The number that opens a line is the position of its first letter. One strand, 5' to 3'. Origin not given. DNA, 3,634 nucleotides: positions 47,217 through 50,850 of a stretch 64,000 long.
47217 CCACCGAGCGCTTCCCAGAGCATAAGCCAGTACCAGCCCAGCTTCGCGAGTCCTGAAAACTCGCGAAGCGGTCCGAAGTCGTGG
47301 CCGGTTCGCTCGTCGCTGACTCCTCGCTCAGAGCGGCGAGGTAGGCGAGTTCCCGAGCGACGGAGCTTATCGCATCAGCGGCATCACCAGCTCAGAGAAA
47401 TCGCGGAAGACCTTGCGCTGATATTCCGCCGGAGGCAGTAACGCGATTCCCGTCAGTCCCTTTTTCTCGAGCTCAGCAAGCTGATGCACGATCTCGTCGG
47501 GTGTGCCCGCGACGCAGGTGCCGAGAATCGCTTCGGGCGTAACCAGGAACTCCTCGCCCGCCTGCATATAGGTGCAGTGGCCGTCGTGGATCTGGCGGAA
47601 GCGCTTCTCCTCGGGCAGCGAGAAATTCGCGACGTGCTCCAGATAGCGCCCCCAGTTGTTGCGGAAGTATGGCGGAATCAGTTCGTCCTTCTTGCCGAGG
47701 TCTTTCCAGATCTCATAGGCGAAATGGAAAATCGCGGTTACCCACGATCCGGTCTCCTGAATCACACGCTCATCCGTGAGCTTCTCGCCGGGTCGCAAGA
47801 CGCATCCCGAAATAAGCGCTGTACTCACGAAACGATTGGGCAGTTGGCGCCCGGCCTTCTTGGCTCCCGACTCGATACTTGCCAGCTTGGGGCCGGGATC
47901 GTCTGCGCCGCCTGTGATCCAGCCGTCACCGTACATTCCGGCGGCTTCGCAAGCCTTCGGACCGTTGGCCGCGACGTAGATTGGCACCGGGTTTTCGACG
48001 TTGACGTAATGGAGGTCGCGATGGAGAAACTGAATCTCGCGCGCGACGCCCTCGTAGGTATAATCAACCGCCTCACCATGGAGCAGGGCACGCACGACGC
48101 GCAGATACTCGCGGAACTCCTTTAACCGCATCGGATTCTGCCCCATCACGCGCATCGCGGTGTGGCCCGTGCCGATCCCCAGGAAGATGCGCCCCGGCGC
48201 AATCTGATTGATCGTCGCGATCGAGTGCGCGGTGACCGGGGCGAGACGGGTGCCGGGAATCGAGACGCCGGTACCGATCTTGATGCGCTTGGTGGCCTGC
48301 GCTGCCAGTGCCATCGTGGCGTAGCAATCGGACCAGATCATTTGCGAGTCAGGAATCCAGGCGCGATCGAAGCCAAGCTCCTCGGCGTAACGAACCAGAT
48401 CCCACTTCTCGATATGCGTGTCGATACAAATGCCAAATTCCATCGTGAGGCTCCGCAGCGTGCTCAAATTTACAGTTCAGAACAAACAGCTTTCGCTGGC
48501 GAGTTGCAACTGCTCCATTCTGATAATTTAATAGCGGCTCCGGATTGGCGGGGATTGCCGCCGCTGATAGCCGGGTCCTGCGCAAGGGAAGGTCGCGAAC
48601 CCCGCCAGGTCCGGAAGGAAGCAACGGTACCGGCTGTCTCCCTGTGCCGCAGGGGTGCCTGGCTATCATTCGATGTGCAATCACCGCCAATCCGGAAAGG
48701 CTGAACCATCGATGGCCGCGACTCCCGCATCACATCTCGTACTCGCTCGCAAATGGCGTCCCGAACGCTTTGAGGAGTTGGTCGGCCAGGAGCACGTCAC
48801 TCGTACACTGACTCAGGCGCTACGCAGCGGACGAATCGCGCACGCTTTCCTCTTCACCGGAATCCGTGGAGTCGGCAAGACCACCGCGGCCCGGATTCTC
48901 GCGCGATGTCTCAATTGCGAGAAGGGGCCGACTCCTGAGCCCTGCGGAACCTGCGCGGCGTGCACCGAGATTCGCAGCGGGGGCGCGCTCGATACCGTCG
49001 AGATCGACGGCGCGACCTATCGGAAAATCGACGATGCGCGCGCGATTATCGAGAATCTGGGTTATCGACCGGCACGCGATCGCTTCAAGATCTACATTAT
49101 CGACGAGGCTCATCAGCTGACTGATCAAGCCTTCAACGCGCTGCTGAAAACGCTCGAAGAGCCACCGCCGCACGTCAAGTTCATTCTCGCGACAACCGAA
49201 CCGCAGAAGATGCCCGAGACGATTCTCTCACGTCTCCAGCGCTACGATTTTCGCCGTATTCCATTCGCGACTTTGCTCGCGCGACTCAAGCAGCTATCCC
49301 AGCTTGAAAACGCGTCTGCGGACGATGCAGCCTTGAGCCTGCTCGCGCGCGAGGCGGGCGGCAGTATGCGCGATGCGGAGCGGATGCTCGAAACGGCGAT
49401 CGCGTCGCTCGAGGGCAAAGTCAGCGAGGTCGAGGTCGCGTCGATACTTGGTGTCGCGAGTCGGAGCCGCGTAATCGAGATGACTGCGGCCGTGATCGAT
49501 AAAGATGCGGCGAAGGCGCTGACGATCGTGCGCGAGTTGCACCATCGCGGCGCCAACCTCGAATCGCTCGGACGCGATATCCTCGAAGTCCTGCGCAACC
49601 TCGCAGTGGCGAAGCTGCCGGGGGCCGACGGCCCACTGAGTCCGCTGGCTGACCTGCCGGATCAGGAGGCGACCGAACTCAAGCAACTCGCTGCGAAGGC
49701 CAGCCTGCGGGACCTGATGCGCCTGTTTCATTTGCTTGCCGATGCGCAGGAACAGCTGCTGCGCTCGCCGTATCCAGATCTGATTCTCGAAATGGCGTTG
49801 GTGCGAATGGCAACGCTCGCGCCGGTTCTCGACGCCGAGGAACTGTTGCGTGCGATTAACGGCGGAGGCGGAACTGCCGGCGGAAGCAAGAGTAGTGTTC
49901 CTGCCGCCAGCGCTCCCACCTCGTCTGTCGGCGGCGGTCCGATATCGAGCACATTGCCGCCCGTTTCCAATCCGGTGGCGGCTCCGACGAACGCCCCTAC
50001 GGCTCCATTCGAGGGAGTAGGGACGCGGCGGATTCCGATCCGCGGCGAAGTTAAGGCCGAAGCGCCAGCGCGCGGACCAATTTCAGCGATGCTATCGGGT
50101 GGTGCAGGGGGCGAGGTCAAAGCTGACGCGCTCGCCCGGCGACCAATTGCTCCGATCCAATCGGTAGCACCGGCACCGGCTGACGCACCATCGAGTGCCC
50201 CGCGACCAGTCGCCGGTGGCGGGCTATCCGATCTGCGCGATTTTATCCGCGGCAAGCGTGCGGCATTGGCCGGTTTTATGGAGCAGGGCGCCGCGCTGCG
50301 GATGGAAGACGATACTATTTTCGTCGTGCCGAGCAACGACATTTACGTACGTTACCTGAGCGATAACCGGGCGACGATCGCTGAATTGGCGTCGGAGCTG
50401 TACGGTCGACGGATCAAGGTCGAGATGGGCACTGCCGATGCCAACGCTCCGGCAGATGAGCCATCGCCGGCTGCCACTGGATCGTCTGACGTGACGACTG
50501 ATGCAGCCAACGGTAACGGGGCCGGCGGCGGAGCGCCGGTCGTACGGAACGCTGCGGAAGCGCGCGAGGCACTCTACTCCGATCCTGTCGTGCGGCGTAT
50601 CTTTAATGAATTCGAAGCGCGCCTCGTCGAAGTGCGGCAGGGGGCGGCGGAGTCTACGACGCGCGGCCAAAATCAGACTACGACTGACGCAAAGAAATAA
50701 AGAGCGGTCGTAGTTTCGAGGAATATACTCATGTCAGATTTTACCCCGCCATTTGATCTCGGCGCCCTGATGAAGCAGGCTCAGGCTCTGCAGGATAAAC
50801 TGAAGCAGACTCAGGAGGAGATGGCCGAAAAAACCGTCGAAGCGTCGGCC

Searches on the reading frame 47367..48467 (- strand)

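Call 70: search_protein_families(library=pfam, proteins=[window:47367-48467:-], max_evalue=0.0001)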
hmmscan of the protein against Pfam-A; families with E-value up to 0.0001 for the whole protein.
window:47367-48467:- (366 aa): 1 family
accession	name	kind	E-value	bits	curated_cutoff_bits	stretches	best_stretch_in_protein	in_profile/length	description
PF00296.26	Bac_luciferase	-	4.6e-48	164.6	27.9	1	23-339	27-313/314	Luciferase-like monooxygenase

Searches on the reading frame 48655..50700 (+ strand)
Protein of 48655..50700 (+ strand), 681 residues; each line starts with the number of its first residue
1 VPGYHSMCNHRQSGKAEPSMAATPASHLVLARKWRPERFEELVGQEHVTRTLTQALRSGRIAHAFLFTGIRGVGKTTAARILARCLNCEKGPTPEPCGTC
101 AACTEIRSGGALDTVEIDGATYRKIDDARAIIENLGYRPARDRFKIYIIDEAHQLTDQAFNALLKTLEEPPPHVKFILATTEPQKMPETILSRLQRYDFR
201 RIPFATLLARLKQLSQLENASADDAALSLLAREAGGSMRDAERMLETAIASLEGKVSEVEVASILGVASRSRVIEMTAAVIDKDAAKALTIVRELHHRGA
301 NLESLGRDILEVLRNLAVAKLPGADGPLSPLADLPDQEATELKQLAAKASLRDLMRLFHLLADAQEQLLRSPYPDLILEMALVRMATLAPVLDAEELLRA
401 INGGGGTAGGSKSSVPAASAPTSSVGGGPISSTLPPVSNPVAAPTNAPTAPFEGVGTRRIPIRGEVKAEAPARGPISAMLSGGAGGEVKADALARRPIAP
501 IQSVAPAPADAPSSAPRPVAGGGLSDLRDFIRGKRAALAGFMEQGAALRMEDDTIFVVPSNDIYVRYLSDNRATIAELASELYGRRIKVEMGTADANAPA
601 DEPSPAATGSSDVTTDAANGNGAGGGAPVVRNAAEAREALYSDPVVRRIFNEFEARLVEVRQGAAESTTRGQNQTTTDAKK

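Call 70: search_protein_families(library=pfam, proteins=[window:48655-50700:+], max_evalue=0.0001)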
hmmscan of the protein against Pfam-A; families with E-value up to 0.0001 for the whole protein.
window:48655-50700:+ (681 aa): 7 families
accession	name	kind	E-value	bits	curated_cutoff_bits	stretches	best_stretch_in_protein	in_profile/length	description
PF13177.12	DNA_pol3_delta2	-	1e-40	139.8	27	1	44-201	1-159/161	DNA polymerase III, delta subunit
PF12169.13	DNA_pol3_gamma3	-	2.9e-25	89.1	24.4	1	256-400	1-142/143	DNA polymerase III subunits gamma and tau domain III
PF00004.35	AAA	-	2.3e-10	41.5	21.2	1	66-196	2-125/131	ATPase family associated with various cellular activities (AAA)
PF22608.2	DNAX_ATPase_lid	-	1.8e-06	28.1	27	1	210-251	5-46/49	DNA polymerase III clamp loader subunit, ATPase lid domain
PF13401.12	AAA_22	-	7.3e-06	26.8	27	1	66-181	9-123/130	AAA domain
PF05496.18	RuvB_N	-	2.4e-05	24.6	27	0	35-92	2-63/159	Holliday junction DNA helicase RuvB P-loop domain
PF13604.12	AAA_30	-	4.9e-05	23.6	27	0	54-169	12-114/191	AAA domain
